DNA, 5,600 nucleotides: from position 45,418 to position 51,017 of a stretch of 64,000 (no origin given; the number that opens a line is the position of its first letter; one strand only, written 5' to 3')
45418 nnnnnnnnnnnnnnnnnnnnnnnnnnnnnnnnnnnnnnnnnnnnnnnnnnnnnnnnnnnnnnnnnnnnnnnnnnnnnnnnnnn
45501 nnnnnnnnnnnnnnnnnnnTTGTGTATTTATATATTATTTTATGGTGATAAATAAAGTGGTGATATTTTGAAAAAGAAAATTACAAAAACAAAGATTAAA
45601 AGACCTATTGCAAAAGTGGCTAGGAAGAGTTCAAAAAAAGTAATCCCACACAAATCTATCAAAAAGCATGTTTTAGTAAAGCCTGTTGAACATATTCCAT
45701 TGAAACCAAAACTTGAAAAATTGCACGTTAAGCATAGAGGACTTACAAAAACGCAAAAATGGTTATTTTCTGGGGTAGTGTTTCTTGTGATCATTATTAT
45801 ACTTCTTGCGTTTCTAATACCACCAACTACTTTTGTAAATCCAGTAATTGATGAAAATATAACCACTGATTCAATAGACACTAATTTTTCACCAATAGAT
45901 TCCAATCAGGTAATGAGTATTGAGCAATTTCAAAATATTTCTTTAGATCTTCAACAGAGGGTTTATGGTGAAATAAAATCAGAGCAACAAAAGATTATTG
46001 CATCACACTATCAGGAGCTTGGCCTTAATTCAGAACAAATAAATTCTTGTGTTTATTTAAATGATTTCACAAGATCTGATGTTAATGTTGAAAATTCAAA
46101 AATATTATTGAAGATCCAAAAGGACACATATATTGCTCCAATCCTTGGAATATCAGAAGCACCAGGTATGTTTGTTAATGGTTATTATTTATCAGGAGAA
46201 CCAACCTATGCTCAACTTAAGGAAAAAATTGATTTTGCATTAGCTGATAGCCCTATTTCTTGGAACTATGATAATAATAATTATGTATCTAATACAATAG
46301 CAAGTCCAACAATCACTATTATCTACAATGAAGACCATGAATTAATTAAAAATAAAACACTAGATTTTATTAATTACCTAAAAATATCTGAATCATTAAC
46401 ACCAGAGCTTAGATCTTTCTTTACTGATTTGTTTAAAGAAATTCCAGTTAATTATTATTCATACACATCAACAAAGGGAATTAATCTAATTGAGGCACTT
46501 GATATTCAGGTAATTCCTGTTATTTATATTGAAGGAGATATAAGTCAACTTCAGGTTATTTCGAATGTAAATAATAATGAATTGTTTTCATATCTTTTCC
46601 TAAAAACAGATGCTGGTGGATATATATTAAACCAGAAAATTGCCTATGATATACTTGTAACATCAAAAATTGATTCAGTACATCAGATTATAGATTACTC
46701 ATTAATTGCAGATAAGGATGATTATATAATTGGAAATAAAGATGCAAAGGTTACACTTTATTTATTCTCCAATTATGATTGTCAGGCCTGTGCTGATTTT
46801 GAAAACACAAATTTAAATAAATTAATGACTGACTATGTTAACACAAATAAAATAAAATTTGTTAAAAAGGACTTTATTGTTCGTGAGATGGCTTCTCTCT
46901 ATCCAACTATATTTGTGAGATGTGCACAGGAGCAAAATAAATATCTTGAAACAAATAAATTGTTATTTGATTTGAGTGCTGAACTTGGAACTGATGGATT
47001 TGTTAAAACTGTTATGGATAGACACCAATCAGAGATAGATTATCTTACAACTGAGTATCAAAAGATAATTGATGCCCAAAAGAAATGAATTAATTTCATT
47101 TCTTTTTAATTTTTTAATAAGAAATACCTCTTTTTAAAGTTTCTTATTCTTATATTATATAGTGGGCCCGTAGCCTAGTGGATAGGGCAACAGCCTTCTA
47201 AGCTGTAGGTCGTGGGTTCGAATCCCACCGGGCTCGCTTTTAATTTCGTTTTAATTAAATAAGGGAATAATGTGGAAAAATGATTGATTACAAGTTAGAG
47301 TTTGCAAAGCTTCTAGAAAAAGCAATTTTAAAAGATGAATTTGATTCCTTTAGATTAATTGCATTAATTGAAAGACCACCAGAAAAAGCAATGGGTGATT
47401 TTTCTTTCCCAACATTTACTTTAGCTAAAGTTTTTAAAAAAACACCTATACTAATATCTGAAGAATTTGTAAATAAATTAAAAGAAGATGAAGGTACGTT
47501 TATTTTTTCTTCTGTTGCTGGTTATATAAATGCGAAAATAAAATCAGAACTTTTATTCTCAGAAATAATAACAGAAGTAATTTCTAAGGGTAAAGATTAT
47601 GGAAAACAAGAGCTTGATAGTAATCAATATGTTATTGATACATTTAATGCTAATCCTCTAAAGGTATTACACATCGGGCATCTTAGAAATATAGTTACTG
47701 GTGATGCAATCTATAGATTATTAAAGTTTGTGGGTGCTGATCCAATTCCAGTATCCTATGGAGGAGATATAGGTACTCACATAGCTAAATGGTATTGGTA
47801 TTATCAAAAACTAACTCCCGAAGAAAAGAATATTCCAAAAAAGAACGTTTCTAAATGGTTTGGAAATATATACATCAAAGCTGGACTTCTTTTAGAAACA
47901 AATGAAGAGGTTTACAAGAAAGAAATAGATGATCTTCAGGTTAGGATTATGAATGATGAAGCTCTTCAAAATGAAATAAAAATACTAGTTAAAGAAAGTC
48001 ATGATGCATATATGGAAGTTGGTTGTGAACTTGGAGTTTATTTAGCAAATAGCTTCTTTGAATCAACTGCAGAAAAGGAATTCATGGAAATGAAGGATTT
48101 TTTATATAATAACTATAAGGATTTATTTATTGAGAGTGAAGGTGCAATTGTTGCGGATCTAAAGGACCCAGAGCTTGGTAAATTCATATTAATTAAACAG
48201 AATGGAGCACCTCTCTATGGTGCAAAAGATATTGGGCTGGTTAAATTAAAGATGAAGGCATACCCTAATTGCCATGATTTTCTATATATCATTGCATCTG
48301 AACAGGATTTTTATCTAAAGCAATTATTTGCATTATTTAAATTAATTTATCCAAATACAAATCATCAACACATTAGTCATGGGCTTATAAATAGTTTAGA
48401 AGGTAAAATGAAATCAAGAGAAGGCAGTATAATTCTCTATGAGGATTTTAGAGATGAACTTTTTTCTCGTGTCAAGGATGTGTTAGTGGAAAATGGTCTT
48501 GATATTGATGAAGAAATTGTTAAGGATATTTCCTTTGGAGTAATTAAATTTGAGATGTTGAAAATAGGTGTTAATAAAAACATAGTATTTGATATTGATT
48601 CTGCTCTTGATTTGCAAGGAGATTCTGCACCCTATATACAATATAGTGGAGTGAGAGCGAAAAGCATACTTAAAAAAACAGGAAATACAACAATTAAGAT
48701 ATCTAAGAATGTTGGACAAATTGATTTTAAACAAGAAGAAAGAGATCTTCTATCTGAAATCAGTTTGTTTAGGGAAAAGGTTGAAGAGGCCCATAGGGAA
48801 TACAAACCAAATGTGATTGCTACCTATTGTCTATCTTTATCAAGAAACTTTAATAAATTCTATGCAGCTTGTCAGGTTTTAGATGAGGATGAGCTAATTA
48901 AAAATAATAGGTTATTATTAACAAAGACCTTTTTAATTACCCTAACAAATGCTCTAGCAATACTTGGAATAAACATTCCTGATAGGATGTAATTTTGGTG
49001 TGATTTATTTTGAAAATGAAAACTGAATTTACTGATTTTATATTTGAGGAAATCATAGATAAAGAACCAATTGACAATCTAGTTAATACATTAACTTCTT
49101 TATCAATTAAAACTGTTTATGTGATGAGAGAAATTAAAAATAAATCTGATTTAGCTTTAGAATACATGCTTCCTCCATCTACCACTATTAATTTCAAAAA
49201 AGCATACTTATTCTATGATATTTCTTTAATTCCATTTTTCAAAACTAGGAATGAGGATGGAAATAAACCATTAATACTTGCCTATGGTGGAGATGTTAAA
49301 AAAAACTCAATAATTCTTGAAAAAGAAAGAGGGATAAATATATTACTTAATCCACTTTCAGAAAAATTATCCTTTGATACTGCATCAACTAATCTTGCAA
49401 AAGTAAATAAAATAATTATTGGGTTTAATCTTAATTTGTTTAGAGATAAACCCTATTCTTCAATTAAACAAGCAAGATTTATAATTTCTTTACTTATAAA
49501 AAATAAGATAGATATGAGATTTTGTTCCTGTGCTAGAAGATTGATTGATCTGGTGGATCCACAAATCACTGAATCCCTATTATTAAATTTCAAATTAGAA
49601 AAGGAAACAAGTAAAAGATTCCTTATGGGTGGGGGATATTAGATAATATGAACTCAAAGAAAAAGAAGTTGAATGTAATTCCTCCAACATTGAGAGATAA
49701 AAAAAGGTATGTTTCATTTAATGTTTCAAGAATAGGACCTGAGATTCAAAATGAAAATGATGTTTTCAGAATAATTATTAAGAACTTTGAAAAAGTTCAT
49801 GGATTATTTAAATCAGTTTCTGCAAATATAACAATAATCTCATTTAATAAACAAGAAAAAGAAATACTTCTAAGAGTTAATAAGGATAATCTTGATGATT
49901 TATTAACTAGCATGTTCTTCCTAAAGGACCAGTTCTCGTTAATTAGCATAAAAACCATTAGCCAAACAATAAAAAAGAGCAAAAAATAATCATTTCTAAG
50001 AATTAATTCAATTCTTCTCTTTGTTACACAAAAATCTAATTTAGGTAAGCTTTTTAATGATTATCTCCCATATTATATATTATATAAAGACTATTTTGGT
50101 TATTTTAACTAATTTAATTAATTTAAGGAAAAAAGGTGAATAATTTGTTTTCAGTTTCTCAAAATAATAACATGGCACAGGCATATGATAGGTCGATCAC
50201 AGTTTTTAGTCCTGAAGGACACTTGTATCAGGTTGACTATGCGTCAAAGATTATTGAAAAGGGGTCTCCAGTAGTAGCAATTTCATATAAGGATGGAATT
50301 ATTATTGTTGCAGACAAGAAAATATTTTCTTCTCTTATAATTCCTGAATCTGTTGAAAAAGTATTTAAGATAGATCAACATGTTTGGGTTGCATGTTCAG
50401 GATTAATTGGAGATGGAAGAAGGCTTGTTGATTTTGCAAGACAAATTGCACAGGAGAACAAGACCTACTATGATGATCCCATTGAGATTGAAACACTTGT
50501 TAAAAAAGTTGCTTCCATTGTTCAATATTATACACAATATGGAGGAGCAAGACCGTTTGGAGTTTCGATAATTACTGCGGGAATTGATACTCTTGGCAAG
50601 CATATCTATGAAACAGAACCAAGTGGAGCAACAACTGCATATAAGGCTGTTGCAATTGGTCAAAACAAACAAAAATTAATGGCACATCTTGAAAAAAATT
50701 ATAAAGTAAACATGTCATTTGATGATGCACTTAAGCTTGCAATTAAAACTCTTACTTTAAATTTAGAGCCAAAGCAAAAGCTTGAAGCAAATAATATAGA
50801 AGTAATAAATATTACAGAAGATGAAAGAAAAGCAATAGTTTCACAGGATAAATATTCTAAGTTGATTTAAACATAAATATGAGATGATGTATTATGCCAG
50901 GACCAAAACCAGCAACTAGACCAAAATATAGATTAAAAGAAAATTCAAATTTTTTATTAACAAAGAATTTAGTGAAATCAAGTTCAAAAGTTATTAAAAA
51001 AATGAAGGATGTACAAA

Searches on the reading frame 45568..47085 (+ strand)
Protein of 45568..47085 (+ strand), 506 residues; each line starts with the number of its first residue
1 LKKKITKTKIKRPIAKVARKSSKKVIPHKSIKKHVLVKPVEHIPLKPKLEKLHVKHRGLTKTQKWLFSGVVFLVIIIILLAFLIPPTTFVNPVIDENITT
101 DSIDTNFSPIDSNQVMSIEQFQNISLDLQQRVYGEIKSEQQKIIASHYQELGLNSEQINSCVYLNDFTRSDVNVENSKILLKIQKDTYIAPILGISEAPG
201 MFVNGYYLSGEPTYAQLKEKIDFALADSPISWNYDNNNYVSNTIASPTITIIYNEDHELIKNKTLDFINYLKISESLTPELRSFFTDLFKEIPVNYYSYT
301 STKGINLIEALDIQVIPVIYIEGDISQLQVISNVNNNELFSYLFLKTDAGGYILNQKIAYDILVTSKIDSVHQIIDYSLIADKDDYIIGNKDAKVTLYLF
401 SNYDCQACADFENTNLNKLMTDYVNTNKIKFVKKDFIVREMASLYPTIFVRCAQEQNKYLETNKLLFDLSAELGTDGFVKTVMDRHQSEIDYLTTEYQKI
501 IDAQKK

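Call 17: search_protein_families(library=pfam, proteins=[window:45568-47085:+], max_evalue=0.001)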
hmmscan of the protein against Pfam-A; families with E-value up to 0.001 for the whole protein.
window:45568-47085:+ (506 aa): 1 family
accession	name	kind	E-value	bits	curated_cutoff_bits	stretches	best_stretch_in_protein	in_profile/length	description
PF13462.12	Thioredoxin_4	-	1.3e-20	74.7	23.2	1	383-476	3-97/165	Thioredoxin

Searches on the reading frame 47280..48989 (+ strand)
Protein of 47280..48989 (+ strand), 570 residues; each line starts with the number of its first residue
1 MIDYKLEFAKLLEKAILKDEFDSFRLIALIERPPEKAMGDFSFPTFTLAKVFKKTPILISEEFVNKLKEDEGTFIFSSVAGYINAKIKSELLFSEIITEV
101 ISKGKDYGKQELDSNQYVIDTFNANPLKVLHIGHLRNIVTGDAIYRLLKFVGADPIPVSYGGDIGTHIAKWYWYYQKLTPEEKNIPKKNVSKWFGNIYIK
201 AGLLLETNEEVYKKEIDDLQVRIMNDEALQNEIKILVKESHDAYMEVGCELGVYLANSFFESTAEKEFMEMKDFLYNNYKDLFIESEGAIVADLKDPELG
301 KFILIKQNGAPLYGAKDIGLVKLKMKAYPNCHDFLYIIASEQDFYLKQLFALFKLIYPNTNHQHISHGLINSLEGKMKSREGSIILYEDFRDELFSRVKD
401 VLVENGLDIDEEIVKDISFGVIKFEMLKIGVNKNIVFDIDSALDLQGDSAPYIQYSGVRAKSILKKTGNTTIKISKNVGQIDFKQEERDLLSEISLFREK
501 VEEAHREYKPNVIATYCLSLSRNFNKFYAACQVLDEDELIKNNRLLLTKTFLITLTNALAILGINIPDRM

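Call 17: search_protein_families(library=pfam, proteins=[window:47280-48989:+], max_evalue=0.001)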
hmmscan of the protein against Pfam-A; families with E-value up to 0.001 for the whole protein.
window:47280-48989:+ (570 aa): 3 families
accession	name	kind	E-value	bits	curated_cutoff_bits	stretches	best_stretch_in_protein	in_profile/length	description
PF00750.26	tRNA-synt_1d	-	3.1e-30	105.8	23.3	1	97-438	2-348/349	tRNA synthetases class I (R), catalytic domain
PF05746.21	DALR_1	-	8.4e-28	97.2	22.3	1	453-570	1-117/117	DALR anticodon binding domain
PF03485.21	Arg_tRNA_synt_N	-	2.3e-10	41.4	21.5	1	13-85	8-83/85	Arginyl tRNA synthetase N terminal domain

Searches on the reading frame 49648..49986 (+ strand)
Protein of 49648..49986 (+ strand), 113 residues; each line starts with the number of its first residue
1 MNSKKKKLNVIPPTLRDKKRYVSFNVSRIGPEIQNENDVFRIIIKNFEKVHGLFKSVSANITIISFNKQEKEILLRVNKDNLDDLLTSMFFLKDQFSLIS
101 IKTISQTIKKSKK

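Call 46: search_protein_families(library=pfam, proteins=[window:49648-49986:+], max_evalue=0.001)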
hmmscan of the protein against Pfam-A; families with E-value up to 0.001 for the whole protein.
window:49648-49986:+ (113 aa): 1 family
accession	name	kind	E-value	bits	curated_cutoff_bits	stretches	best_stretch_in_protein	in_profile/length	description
PF01900.24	RNase_P_Rpp14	-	2.7e-08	34.3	23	1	20-112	1-100/104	Rpp14/Pop5 family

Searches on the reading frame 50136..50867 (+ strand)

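Call 18: search_protein_families(library=pfam, proteins=[window:50136-50867:+], max_evalue=0.001)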
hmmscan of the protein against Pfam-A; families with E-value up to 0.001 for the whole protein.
window:50136-50867:+ (244 aa): 2 families
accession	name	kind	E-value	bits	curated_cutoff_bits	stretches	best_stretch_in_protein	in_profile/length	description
PF00227.31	Proteasome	-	5.4e-54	183.2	22.4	1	41-224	2-187/189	Proteasome subunit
PF10584.14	Proteasome_A_N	-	6.4e-12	45.4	27.7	1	17-36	1-20/23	Proteasome subunit A N-terminal signature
